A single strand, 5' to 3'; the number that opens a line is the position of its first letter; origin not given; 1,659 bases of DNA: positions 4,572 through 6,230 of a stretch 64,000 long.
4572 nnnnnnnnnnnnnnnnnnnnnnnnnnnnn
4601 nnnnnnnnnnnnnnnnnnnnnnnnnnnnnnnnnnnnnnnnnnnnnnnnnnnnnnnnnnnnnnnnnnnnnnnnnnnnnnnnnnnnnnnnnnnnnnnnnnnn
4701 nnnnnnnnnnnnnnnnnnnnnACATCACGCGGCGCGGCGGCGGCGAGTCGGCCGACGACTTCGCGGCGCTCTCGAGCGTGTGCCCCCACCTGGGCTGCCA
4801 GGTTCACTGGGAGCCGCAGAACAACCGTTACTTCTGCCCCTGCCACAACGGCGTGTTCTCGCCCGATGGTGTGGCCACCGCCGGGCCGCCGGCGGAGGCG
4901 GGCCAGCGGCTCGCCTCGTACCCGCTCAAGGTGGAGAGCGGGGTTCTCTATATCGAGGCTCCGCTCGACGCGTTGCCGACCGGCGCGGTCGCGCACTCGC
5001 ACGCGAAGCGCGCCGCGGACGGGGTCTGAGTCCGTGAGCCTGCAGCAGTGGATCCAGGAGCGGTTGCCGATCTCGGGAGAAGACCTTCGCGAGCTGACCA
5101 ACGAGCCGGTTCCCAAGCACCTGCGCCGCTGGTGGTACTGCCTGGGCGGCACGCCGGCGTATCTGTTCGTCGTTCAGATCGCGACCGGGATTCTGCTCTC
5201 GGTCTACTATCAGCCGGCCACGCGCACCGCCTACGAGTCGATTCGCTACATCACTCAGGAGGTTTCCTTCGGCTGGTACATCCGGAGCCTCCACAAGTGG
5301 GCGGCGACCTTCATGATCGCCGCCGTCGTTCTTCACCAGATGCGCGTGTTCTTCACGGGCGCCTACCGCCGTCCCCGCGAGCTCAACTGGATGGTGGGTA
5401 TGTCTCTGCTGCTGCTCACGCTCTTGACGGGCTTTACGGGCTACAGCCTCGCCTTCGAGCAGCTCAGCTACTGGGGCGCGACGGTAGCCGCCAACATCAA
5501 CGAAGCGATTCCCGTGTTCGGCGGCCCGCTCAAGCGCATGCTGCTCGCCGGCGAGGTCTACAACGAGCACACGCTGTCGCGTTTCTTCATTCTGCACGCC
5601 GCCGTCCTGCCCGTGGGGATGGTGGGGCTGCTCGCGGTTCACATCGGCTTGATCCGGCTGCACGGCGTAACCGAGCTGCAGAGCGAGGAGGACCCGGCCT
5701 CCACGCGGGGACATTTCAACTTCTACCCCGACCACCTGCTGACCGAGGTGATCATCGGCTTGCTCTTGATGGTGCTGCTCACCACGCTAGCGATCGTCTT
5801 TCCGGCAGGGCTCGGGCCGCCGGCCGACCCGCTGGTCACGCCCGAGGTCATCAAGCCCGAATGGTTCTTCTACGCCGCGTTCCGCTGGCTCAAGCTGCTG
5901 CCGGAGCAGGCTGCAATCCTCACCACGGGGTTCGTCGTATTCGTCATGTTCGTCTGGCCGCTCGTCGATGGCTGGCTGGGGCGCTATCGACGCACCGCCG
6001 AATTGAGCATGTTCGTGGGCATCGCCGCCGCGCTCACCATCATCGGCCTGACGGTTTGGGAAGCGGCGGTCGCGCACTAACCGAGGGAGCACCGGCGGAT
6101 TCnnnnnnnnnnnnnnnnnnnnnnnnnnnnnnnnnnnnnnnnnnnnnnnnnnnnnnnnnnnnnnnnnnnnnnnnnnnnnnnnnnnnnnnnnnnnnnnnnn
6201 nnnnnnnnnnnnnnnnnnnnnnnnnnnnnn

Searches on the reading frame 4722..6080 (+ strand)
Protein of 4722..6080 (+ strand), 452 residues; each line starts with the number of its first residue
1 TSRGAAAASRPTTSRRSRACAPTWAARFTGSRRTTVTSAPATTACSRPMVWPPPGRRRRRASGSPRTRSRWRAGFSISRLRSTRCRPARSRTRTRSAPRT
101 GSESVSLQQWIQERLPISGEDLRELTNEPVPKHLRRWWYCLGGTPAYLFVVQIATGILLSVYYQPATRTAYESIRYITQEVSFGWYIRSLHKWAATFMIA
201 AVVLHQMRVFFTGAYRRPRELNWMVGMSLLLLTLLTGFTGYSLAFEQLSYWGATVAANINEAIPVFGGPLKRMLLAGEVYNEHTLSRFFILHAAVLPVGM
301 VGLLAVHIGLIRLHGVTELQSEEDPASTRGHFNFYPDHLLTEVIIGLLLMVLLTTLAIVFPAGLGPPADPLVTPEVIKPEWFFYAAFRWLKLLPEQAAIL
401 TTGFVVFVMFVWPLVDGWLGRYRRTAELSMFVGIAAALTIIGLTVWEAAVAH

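Call 45: search_protein_families(library=pfam, proteins=[window:4722-6080:+], max_evalue=0.0001)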
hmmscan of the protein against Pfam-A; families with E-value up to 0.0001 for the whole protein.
window:4722-6080:+ (452 aa): 5 families
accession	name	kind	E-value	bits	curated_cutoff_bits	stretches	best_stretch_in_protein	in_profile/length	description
PF00033.24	Cytochrome_B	-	9.8e-52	176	27.2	1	126-312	2-186/189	Cytochrome b/b6/petB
PF13631.11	Cytochrom_B_N_2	-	3.4e-42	144.7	27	1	197-366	2-168/169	Cytochrome b(N-terminal)/b6/petB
PF00032.22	Cytochrom_B_C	-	2.3e-07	31.4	20.7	1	367-444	1-79/102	Cytochrome b(C-terminal)/b6/petD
PF14358.11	DUF4405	-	4.4e-06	27.6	26.7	1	148-205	9-61/66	Domain of unknown function (DUF4405)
PF00892.27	EamA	-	4.2e-05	24.3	28.2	1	190-287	31-123/135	EamA-like transporter family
